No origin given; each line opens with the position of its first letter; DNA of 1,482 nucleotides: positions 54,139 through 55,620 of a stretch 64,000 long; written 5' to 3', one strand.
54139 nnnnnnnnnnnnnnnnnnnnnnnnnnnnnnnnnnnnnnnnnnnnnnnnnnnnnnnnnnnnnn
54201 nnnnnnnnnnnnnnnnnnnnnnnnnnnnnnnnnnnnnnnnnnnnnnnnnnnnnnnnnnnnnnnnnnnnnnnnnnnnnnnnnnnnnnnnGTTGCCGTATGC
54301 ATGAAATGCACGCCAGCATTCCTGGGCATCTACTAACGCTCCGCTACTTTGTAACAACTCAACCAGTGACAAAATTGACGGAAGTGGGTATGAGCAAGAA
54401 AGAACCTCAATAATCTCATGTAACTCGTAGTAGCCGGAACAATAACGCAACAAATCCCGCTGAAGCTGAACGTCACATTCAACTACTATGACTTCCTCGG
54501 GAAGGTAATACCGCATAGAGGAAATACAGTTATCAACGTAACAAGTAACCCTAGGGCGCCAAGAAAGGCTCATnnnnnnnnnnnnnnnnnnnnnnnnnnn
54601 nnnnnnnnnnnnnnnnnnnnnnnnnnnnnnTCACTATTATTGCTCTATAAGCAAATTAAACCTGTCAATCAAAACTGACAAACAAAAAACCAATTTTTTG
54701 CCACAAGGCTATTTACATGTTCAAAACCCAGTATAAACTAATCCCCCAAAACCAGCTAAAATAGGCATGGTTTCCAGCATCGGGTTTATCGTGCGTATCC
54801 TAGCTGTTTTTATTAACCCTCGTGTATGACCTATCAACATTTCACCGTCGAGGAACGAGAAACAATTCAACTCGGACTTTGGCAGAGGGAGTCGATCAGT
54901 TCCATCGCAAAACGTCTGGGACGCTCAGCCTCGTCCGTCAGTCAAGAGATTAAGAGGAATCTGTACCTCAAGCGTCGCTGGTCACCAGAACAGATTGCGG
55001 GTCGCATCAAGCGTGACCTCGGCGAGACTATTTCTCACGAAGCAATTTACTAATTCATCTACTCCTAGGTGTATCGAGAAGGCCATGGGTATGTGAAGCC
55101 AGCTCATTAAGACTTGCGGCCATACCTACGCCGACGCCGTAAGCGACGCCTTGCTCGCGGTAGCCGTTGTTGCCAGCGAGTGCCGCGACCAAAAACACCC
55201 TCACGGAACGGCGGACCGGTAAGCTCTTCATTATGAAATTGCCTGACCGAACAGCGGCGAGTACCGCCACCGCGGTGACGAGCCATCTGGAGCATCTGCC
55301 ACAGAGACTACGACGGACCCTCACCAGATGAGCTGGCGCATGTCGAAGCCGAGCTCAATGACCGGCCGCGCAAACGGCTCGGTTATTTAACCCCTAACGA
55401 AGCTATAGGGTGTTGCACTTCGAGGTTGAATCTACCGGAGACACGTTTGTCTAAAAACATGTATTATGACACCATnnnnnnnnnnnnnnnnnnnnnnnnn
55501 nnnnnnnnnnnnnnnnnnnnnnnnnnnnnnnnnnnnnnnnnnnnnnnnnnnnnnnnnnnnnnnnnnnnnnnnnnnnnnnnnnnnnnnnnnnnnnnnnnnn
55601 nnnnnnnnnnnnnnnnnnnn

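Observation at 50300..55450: Compact five-gene YcaO-SagB-precursor-peptidase operon: a candidate microcin-B17-like LAP/TOMM biosynthetic cluster in a reduced-genome bacterium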

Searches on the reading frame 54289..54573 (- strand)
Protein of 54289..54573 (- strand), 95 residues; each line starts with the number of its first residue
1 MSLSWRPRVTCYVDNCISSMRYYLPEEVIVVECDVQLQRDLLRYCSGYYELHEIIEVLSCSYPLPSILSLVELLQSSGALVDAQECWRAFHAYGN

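Call 42: search_protein_families(library=pfam, alignment_id=A3, max_evalue=1)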
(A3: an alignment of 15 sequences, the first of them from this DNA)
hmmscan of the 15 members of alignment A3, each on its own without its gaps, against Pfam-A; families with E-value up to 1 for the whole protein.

A. member 1, seq(95 aa): 0 families

B. families by the number of members that match (of 15 scanned): 16 families
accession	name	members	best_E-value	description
PF21084.3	DUF4423_like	3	0.0069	Winged Helix-turn-helix domain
PF05402.18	PqqD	3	0.062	Coenzyme PQQ synthesis protein D (PqqD)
PF09905.14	VF530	1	0.00049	DNA-binding protein VF530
PF22719.1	SNaCT12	1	0.036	Short NACHT-associated C-Terminal domain, family 12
PF21782.3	PKMT_2nd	1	0.05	PKMT, C-terminal winged helix domain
PF07749.17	ERp29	1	0.06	Endoplasmic reticulum protein ERp29, C-terminal domain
PF16984.11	Grp7_allergen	1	0.071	Group 7 allergen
PF03361.19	Herpes_IE2_3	1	0.095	Herpes virus intermediate/early protein 2/3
PF07343.16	DUF1475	1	0.11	Protein of unknown function (DUF1475)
PF24406.1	nSTAND_NTPase4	1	0.11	Novel STAND NTPase 4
PF05331.17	DUF742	1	0.12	Protein of unknown function (DUF742)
PF08958.15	DUF1871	1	0.12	Domain of unknown function (DUF1871)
PF03400.19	DDE_Tnp_IS1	1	0.14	IS1 transposase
PF07106.19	TBPIP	1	0.21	TBPIP/Hop2 winged helix domain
PF13617.11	Lipoprotein_19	1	0.22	YnbE-like lipoprotein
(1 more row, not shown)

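Call 43: search_solved_structures(query=A3, max_evalue=10)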
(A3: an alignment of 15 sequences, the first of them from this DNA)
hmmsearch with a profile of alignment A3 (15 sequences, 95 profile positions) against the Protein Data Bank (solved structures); distinct sequences matched with E-value up to 10: 6.
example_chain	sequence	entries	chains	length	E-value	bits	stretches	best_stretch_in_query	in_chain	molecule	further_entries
1n81_A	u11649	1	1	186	0.13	15.5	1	12-70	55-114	plasmodium falciparum gamete antigen 27/25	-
6bv7_A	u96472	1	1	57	0.33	14.2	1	50-81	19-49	Sodium/calcium exchanger 1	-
4v1t_A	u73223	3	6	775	0.39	13.9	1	26-84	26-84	LYND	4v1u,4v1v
5sxy_A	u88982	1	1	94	0.48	13.6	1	21-66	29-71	Bifunctional coenzyme PQQ synthesis protein C/D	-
7c3v_A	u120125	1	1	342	0.64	13.2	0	35-63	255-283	Alcohol dehydrogenase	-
3mlg_A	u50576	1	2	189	3.7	10.8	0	52-91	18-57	2X chimera of Helicobacter pylori protein HP0242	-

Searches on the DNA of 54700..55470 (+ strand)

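Call 91: search_dna_similar(query=window:54700-55470:+, collection=plasmids, mode=distant, max_rows=8)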
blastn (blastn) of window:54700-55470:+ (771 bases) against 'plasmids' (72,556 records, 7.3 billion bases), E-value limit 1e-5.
No match.

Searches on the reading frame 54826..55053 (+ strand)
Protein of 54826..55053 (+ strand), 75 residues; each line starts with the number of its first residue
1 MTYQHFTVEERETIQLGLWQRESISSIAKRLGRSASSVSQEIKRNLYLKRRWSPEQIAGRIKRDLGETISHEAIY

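Call 3: search_protein_families(library=pfam, proteins=[window:54826-55053:+], max_evalue=0.01)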
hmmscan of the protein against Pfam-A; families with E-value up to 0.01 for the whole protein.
window:54826-55053:+ (75 aa): 5 families
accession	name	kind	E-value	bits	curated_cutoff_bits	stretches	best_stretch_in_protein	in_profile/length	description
PF13936.12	HTH_38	-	1e-14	54.4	27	1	3-45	2-44/44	Helix-turn-helix domain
PF13384.12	HTH_23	-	7.2e-06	26.1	24.6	1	10-44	6-40/50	Homeodomain-like domain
PF13565.12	HTH_32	-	2.6e-05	25.1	33.7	1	17-75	16-70/73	Homeodomain-like domain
PF04545.22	Sigma70_r4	-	0.0043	17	24.1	1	9-44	8-43/50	Sigma-70, region 4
PF13518.12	HTH_28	-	0.0085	16.6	25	1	15-44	7-35/52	Helix-turn-helix domain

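Call 4: search_protein_families(library=ncbifam, proteins=[window:54826-55053:+], max_evalue=0.01)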
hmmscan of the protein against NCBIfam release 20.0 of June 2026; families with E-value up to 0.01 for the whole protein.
window:54826-55053:+ (75 aa): 2 families
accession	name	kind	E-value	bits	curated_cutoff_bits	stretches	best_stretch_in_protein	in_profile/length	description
NF033563.0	transpos_IS30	equivalog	0.00012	21.8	80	1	36-75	40-78/267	IS30 family transposase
TIGR02937.1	sigma70-ECF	superfamily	0.00052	19.7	42.9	1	5-44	117-156/165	sigma-70 family RNA polymerase sigma factor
